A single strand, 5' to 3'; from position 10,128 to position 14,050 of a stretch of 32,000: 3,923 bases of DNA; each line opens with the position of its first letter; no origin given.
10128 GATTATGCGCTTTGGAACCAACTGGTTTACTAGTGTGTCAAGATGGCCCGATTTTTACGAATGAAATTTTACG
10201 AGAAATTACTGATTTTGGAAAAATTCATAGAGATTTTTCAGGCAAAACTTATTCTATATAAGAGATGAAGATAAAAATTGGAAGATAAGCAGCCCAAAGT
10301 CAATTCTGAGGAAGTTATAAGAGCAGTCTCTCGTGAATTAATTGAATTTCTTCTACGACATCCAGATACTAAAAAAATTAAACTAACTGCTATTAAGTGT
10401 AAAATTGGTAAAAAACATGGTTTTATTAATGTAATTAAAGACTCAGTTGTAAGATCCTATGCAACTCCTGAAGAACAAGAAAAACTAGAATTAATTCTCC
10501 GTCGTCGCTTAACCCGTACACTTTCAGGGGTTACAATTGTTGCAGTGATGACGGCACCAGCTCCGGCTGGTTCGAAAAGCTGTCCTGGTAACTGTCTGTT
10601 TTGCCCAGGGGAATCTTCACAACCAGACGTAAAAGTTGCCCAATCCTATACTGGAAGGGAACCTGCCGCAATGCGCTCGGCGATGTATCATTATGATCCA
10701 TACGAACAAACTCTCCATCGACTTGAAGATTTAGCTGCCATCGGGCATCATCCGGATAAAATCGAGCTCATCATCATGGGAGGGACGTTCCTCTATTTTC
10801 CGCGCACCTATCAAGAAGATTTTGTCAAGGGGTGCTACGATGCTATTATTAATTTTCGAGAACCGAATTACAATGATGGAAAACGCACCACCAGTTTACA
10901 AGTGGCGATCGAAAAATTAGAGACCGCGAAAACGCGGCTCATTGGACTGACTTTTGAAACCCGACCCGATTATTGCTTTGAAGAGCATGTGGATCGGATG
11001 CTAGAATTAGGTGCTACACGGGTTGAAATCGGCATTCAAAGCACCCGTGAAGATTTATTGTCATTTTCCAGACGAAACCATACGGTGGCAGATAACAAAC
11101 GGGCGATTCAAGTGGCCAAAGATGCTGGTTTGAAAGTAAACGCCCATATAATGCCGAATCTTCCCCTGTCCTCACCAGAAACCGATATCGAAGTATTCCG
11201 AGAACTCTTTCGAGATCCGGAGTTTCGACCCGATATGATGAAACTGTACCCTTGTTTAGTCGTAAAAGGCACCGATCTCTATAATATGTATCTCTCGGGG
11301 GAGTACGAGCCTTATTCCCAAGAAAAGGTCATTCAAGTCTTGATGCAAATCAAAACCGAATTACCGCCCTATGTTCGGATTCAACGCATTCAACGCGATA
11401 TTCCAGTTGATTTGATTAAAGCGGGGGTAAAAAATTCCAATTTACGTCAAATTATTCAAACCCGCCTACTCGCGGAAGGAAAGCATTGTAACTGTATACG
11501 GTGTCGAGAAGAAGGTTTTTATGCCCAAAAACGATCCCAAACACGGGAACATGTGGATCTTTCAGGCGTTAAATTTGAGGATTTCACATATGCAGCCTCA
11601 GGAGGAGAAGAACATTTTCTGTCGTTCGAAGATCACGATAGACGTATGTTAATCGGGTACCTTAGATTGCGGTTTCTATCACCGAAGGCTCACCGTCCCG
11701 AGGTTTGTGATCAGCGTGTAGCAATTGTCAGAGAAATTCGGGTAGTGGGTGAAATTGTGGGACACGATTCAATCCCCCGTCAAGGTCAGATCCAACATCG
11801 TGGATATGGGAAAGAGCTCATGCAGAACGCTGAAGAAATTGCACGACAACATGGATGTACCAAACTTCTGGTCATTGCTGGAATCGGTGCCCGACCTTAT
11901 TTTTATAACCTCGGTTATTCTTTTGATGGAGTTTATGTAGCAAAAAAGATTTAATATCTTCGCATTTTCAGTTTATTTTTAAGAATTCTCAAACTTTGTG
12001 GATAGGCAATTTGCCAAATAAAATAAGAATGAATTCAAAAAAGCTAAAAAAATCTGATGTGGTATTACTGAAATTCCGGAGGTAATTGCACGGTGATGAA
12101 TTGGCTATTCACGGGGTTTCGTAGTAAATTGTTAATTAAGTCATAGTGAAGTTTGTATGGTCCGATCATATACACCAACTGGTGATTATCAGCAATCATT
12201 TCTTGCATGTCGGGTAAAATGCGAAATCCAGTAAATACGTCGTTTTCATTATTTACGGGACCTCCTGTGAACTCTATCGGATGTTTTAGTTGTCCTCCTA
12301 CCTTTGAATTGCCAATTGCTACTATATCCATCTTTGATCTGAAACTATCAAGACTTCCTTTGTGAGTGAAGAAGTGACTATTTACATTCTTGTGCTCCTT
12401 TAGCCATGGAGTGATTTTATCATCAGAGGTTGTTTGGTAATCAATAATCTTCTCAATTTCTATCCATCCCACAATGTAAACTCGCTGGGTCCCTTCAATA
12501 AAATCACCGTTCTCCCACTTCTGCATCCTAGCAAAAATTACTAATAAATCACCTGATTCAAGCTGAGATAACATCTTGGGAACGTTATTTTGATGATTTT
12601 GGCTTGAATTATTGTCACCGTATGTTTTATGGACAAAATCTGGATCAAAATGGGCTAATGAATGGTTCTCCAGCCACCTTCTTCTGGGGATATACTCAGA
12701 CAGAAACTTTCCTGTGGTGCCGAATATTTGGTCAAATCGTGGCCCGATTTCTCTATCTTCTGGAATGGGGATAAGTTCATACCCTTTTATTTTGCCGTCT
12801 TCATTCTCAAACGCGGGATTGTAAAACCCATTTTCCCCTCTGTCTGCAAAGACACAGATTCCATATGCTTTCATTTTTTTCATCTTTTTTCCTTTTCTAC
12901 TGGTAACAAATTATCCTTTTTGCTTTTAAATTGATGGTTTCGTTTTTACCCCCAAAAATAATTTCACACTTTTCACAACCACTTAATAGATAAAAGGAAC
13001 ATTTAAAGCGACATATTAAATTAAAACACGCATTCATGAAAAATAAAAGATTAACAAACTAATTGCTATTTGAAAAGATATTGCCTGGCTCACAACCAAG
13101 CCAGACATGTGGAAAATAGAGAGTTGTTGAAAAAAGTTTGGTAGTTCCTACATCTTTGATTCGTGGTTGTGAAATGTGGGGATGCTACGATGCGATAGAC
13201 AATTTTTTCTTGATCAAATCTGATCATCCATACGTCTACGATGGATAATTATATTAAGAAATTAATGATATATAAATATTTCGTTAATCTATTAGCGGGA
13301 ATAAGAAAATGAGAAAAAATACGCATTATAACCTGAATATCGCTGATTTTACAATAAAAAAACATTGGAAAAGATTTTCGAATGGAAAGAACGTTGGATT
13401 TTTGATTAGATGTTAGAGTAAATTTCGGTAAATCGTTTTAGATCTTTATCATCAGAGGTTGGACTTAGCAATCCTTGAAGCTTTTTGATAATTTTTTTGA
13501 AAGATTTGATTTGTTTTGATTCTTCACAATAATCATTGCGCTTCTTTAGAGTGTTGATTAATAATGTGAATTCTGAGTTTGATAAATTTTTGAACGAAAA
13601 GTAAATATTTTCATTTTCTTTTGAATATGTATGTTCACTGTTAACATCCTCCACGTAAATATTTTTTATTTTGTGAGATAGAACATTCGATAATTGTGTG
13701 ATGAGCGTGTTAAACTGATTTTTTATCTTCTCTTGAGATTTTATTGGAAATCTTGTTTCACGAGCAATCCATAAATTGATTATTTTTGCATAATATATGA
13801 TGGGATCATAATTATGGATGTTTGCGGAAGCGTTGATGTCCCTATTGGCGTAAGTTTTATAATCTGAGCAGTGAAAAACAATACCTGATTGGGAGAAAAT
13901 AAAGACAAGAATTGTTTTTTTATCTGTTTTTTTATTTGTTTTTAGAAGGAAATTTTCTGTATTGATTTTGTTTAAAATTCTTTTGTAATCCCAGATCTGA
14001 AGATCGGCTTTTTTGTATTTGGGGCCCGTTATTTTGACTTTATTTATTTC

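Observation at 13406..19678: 2,090-aa protein with a TnpB/Cas12-type RuvC nuclease at the C-terminus of ~1,550 aa of unrecognisable sequence, and no CRISPR array or transposase nearby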

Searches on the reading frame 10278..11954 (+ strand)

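Call 4: search_protein_families(library=pfam, proteins=[window:10278-11954:+], max_evalue=0.1)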
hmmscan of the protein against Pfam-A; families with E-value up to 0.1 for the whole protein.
window:10278-11954:+ (558 aa): 6 families
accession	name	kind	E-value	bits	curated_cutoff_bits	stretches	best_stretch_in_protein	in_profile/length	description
PF16199.10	Radical_SAM_C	-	2.4e-24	85.7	31.9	1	318-397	1-83/85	Radical_SAM C-terminal domain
PF04055.27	Radical_SAM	-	3.2e-17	63.7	29.5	1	101-296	6-152/166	Radical SAM superfamily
PF00583.31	Acetyltransf_1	-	1e-06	29.4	20.7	1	440-546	28-115/116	Acetyltransferase (GNAT) family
PF23613.1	ELP3_N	-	4.7e-06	26.9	27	1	12-81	3-69/70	ELP3 N-terminal domain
PF13673.13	Acetyltransf_10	-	0.0088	16.5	23.6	1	504-550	62-110/128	Acetyltransferase (GNAT) domain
PF13508.13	Acetyltransf_7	-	0.01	16.6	27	1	505-547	40-82/84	Acetyltransferase (GNAT) domain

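Call 5: search_protein_families(library=ncbifam, proteins=[window:10278-11954:+], max_evalue=0.1)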
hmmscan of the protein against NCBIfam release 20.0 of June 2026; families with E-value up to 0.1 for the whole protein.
window:10278-11954:+ (558 aa): 21 families
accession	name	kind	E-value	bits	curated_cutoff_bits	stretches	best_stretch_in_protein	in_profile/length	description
TIGR01211.1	ELP3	subfamily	1.8e-186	620.7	350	1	31-558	12-522/522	tRNA uridine(34) 5-carboxymethylaminomethyl modification radical SAM/GNAT enzyme Elp3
TIGR01212.1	TIGR01212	equivalog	5.4e-26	91.4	180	1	218-384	106-273/302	tRNA modification radical SAM protein MnmL/YtqA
TIGR00539.1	hemN_rel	equivalog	4.2e-10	39.3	205.4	1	219-337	84-200/361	radical SAM family heme chaperone HemW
NF006067.1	PRK08208.1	equivalog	1.1e-09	37.8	380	1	205-337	108-238/427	STM4012 family radical SAM protein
TIGR03994.1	rSAM_HemZ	equivalog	2.5e-06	26.9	321.4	1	224-337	175-287/401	coproporphyrinogen dehydrogenase HemZ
NF005133.0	PRK06582.1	equivalog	2.8e-06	26.6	597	1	222-343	98-216/390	coproporphyrinogen III oxidase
TIGR01210.1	TIGR01210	equivalog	3.9e-06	26.3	212.15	1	218-359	100-243/313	archaeosine biosynthesis radical SAM protein RaSEA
TIGR04013.1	B12_SAM_MJ_1487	hypoth_equivalog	4.5e-06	25.8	251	1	227-303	246-323/382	TIGR04013 family B12-binding domain/radical SAM domain-containing protein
NF006060.0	PRK08207.1-3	equivalog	1.3e-05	24.2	653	1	228-355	248-374/477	coproporphyrinogen III oxidase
NF004567.0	PRK05904.1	equivalog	0.00024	20.4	355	1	207-297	75-166/353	coproporphyrinogen III oxidase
NF033070.1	rSAM_AprD4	equivalog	0.0012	17.9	500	1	192-327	247-384/456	AprD4 family radical SAM diol-dehydratase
TIGR02026.1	BchE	equivalog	0.0016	17.4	481.35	1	244-324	296-373/497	magnesium-protoporphyrin IX monomethyl ester anaerobic oxidative cyclase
NF006065.0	PRK08207.2-4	equivalog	0.0022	17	922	1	212-297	252-340/484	coproporphyrinogen III oxidase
NF040542.1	rSAM_RCCLKC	equivalog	0.0064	15.7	450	1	218-313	251-349/423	arsinothricin biosynthesis radical SAM protein ArsL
NF040546.1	rSAM_CUAEP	equivalog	0.0081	14.9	500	1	238-305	266-333/468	CUAEP/CCAEP-tail radical SAM (seleno)protein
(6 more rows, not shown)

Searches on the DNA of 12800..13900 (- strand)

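Call 90: search_rna_families(source=window, start=12800, end=13900, threshold=evalue, max_evalue=1)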
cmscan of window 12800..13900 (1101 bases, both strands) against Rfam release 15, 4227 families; matches with E-value up to 1: 0.
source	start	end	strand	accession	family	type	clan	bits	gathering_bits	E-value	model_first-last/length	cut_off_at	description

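Call 98: search_dna_similar(query=window:12884-13405:-, collection=phages, mode=distant, max_rows=10)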
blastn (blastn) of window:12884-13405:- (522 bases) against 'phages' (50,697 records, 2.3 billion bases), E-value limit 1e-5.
No match.

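Call 108: build_rna_model(alignment_id=A8, structure=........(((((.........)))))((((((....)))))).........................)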
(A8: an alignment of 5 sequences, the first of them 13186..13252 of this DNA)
Model R1 built from alignment A8 (5 sequences, 68 columns); structure: as given.
model positions 66; base pairs 11; branch points 1; effective number of sequences 4.54; information 0.85 bits per position. Calibrated on 0.2 Mb of random sequence (short: E-values are rough).
structure used (alignment columns):
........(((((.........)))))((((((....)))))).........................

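Call 109: search_with_rna_model(model_id=R1, sources=[window, L005, L006, L007, L008, L009, L058, L027, L012, L019, L053, L024, L031, L039, L040, L044, L057, L018, L028, L049, L050, L062, L063, L074], max_evalue=1)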
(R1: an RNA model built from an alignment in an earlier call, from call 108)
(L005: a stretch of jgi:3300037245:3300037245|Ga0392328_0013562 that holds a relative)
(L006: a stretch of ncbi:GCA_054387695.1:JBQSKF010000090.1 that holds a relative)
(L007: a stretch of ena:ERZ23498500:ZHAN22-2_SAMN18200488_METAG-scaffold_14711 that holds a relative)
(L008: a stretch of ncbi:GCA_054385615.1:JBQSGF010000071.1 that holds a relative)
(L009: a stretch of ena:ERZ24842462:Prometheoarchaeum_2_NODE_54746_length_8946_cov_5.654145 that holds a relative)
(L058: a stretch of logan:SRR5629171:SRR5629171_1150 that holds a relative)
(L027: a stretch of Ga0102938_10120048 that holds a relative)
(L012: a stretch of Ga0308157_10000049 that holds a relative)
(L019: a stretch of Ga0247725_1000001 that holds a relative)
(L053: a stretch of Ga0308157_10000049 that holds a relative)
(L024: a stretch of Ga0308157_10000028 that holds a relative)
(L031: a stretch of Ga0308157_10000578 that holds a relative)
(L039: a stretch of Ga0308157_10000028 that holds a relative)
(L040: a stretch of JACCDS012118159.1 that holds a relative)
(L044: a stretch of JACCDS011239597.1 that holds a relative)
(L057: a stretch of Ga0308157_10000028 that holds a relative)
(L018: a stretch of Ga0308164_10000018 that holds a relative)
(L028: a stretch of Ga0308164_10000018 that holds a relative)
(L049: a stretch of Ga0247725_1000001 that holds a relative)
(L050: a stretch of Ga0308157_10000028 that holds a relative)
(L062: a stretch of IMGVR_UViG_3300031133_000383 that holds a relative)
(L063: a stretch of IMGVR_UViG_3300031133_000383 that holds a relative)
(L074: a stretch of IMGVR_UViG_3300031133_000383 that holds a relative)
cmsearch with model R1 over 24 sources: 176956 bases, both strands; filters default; matches with E-value up to 1: 30.
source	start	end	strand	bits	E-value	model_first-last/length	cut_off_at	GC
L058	8813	8878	+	82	2.7e-19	1-66/66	no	0.29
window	13186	13253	-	80.4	7.2e-19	1-66/66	no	0.32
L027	679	744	+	79.3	1.5e-18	1-66/66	no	0.36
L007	3120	3185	+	69.5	8.3e-16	1-66/66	no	0.3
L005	5027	5093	+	68.7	1.3e-15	1-66/66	no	0.43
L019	3356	3414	-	30.5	6.7e-05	1-66/66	no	0.24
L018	2301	2355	-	30.2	7.9e-05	1-66/66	no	0.27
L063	198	252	-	30.2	7.9e-05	1-66/66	no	0.27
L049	873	933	+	30.2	7.9e-05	1-66/66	no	0.23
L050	2107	2180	+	30.1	8.6e-05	1-66/66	no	0.23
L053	774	832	-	28.1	0.00031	1-66/66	no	0.27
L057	318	375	+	27.6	0.00043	1-66/66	no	0.33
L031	5804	5877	-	27.4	0.00047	1-66/66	no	0.31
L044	630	681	+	27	0.00061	1-66/66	no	0.21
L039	715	772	+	26.9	0.00068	1-66/66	no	0.33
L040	203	264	-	26.9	0.00069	1-66/66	no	0.32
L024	3247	3304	-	26.4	0.00093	1-66/66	no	0.34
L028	6448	6508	+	24.4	0.0033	1-66/66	no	0.28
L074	2503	2563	+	24.4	0.0033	1-66/66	no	0.28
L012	1034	1066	-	22.2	0.014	9-48/66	no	0.24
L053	3404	3438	+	21.7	0.019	9-42/66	no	0.34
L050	1804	1838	-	19.4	0.084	9-42/66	no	0.34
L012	2925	2940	+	19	0.11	27-42/66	no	0.31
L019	5687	5702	+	19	0.11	27-42/66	no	0.31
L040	487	502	+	19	0.11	27-42/66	no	0.31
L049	656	671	-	19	0.11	27-42/66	no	0.31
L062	57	72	+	19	0.11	27-42/66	no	0.31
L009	8649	8686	+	16.8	0.45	1-66/66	no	0.26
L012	5380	5452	-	16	0.75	1-66/66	no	0.3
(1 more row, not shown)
